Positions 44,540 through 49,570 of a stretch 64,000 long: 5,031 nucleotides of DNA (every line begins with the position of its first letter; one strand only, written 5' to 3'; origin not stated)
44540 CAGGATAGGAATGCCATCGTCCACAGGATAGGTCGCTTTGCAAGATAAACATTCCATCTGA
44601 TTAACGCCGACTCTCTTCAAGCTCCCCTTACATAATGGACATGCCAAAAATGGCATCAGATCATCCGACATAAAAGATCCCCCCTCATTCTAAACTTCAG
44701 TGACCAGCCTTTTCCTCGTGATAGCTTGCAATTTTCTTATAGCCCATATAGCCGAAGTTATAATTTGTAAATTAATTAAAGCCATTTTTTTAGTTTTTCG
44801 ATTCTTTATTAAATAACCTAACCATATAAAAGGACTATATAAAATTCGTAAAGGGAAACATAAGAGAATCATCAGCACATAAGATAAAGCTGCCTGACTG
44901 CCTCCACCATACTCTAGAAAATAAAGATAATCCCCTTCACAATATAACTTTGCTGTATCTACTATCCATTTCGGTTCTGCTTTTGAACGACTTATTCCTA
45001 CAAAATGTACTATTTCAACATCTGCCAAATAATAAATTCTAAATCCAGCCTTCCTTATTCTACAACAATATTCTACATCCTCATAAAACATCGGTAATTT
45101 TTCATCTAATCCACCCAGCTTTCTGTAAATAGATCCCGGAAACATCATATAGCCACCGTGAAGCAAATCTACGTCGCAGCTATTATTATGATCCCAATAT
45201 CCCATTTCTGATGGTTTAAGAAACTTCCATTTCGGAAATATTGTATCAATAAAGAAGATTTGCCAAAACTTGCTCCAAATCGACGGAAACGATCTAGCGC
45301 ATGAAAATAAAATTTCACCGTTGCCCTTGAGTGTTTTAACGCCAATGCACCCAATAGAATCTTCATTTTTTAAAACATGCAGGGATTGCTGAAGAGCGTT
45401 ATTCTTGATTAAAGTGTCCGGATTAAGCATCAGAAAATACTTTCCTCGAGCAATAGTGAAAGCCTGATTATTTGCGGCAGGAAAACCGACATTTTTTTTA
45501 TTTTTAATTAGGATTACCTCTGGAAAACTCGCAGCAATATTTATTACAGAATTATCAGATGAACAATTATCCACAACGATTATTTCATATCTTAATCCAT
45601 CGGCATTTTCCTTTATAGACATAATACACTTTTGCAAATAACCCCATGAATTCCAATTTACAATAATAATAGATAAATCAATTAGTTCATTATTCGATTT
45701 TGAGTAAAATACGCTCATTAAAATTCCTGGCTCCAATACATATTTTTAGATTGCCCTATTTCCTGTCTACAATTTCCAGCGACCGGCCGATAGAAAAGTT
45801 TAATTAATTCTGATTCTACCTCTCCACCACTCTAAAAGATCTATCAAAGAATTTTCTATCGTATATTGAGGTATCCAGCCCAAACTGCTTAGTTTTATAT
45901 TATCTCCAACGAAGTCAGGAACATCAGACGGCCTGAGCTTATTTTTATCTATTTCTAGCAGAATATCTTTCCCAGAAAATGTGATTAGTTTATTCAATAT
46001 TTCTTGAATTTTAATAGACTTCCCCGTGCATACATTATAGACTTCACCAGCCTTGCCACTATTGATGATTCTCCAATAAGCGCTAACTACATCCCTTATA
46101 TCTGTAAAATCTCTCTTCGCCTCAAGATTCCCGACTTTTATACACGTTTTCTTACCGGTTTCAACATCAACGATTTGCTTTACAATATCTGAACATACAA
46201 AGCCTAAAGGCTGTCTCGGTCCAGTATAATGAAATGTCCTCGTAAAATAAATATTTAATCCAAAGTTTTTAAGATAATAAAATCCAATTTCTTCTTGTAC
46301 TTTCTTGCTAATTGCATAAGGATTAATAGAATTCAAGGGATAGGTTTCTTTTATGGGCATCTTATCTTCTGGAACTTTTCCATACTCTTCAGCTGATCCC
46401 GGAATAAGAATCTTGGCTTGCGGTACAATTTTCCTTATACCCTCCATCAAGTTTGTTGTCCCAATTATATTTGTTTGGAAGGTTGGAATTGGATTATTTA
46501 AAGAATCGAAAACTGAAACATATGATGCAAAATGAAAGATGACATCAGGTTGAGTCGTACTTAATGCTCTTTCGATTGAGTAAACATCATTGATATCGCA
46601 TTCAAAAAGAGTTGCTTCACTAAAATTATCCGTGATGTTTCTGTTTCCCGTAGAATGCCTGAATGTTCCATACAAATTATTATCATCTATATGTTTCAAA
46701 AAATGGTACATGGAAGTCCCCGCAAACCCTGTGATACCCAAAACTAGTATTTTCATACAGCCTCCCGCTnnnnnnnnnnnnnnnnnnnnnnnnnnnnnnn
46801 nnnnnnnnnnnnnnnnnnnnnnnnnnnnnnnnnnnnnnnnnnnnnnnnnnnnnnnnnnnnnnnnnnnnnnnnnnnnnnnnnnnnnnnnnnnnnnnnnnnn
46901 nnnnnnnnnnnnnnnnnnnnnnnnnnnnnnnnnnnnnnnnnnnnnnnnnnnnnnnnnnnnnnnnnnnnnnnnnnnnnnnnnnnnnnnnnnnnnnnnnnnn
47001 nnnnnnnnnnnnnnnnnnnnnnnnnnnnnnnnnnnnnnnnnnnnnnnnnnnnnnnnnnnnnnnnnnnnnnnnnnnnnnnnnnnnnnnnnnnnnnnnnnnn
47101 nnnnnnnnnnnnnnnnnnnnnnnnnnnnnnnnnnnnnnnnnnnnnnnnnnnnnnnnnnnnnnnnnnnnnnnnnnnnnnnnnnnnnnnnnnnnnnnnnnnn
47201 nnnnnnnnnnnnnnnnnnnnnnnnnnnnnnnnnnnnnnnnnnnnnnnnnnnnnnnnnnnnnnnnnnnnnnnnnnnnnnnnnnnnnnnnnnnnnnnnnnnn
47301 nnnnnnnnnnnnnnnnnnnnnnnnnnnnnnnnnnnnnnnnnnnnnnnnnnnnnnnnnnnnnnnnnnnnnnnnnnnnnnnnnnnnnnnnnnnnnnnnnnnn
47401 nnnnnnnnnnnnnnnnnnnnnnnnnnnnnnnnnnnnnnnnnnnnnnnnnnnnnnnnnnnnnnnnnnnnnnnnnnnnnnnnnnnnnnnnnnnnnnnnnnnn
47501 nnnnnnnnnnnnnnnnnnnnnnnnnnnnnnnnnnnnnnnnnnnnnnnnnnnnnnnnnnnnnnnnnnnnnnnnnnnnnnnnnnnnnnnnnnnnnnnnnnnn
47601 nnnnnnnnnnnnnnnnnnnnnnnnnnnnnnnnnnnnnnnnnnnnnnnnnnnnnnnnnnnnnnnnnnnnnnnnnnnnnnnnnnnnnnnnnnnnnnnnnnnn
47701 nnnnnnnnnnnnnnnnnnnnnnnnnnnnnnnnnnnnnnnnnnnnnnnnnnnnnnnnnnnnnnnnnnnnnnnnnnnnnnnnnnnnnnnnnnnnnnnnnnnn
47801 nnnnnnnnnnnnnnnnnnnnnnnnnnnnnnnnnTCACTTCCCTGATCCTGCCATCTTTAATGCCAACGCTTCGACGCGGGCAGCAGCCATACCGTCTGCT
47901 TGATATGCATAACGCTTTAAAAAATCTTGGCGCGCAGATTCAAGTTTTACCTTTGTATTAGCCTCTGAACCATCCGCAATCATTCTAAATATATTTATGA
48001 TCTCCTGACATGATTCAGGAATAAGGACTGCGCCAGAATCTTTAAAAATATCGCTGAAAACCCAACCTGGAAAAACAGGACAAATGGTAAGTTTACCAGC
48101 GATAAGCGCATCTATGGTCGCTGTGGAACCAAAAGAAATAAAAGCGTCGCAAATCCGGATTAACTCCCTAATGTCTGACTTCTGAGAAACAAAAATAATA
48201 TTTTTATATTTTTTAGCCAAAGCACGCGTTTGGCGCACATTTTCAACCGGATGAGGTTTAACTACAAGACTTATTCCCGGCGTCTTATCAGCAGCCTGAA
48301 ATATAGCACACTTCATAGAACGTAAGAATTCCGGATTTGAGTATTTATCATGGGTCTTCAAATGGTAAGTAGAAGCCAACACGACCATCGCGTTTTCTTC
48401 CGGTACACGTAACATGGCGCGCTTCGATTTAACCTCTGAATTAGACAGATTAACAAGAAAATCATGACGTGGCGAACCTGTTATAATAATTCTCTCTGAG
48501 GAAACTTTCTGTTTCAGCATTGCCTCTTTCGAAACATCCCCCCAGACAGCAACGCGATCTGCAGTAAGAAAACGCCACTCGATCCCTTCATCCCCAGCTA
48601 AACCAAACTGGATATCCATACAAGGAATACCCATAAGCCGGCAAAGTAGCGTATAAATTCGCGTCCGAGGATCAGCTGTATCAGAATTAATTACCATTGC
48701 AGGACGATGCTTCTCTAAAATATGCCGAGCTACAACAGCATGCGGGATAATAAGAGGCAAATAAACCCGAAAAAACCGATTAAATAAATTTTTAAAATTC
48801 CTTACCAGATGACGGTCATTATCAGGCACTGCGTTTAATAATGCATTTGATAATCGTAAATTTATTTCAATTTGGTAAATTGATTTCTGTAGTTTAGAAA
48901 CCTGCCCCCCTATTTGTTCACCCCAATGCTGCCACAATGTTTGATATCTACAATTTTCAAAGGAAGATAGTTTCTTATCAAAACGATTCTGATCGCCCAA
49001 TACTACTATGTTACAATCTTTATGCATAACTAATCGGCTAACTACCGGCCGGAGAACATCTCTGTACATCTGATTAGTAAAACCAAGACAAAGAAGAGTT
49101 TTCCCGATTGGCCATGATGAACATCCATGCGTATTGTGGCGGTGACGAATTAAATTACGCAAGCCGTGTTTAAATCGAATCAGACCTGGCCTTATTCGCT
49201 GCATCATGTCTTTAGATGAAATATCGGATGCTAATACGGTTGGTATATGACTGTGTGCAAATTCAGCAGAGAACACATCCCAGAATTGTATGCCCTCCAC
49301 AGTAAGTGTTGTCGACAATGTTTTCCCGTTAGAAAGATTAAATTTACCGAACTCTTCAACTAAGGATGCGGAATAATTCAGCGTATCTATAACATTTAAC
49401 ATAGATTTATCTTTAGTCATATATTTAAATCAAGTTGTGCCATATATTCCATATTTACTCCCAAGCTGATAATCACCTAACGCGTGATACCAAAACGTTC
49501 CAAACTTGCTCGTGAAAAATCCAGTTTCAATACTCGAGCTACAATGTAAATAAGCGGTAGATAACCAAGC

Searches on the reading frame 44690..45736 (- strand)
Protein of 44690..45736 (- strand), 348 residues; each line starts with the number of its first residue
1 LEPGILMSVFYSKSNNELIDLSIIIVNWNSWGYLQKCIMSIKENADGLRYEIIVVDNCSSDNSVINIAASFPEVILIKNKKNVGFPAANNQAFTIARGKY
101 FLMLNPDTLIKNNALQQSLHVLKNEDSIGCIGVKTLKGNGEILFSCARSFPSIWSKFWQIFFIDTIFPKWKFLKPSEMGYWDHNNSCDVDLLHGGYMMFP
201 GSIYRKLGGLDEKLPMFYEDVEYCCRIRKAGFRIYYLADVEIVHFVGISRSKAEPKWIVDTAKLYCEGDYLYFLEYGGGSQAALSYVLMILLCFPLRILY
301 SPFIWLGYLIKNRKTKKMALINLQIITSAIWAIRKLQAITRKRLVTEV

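Call 12: find_encoding_contigs(protein=window:44690-45736:-, flank=10000, max_places=1)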
Protein window:44690-45736:- (348 aa): no gene with exactly this product is on record in the collection.

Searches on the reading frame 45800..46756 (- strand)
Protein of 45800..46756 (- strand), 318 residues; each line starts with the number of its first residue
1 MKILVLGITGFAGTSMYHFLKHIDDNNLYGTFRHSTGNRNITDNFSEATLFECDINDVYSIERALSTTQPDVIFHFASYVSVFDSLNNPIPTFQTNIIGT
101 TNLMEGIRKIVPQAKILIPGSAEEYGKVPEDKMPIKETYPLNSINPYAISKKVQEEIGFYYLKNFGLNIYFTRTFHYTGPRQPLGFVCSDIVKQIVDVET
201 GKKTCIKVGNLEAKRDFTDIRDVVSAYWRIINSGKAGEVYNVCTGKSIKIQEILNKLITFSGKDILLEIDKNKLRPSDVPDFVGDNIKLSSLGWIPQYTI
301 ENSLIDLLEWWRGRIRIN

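Call 15: find_encoding_contigs(protein=window:45800-46756:-, flank=10000, max_places=1)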
Protein window:45800-46756:- (318 aa): 13 contigs read that carry it; 1 place shown.
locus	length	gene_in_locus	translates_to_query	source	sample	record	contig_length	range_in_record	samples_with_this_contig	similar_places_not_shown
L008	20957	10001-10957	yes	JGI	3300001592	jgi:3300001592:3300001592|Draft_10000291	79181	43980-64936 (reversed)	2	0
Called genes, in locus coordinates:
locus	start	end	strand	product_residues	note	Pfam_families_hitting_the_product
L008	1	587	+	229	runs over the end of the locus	PF00117:GATase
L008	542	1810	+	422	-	-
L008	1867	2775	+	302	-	PF00535:Glycos_transf_2, PF10111:Glyco_tranf_2_2 (weak), PF13641:Glyco_tranf_2_3 (weak)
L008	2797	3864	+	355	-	PF01041:DegT_DnrJ_EryC1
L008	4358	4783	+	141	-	PF01531:Glyco_transf_11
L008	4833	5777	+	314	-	PF01370:Epimerase, PF04321:RmlD_sub_bind, PF16363:GDP_Man_Dehyd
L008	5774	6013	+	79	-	-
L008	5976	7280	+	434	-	PF13440:Polysacc_synt_3, PF01943:Polysacc_synt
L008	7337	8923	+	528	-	PF04464:Glyphos_transf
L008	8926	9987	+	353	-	PF00535:Glycos_transf_2, PF13641:Glyco_tranf_2_3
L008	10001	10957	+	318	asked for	PF01073:3Beta_HSD (weak), PF01370:Epimerase, PF02719:Polysacc_synt_2 (weak), PF04321:RmlD_sub_bind (weak), PF16363:GDP_Man_Dehyd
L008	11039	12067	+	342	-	PF00535:Glycos_transf_2, PF13641:Glyco_tranf_2_3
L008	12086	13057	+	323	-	PF03966:Trm112p, PF01209:Ubie_methyltran, PF13489:Methyltransf_23 (weak), PF08241:Methyltransf_11, PF08242:Methyltransf_12, PF13649:Methyltransf_25, PF13847:Methyltransf_31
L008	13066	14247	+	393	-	PF04932:Wzy_C (weak)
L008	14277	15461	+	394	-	PF13439:Glyco_transf_4, PF00534:Glycos_transf_1, PF13692:Glyco_trans_1_4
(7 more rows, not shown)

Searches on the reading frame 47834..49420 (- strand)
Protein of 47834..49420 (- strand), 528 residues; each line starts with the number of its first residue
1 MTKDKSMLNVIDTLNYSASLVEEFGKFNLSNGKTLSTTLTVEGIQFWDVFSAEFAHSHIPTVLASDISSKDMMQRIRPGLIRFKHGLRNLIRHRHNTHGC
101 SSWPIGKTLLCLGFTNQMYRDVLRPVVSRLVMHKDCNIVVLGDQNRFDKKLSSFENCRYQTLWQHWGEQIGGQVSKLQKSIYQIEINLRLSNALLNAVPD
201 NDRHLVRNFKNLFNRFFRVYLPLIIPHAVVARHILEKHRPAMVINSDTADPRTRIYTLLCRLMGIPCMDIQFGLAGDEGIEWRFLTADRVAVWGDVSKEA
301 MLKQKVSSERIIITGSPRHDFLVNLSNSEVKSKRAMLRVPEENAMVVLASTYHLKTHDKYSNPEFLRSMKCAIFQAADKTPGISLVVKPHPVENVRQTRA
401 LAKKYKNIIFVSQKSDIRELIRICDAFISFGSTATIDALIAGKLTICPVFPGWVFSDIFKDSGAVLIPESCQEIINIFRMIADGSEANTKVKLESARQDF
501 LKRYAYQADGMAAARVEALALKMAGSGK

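Call 54: search_protein_families(library=ncbifam, proteins=[window:47834-49420:-], max_evalue=1e-10)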
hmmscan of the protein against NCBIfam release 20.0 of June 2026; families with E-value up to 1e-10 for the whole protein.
window:47834-49420:- (528 aa): 2 families
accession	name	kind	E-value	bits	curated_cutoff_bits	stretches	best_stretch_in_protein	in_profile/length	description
NF046086.1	BFO_1060_trans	domain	3.8e-24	85.5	200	1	283-516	101-356/365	BFO_1060 family glycosyltransferase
TIGR04396.2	surf_polysacc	subfamily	2.4e-21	76.4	125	1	372-524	213-363/427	surface carbohydrate biosynthesis protein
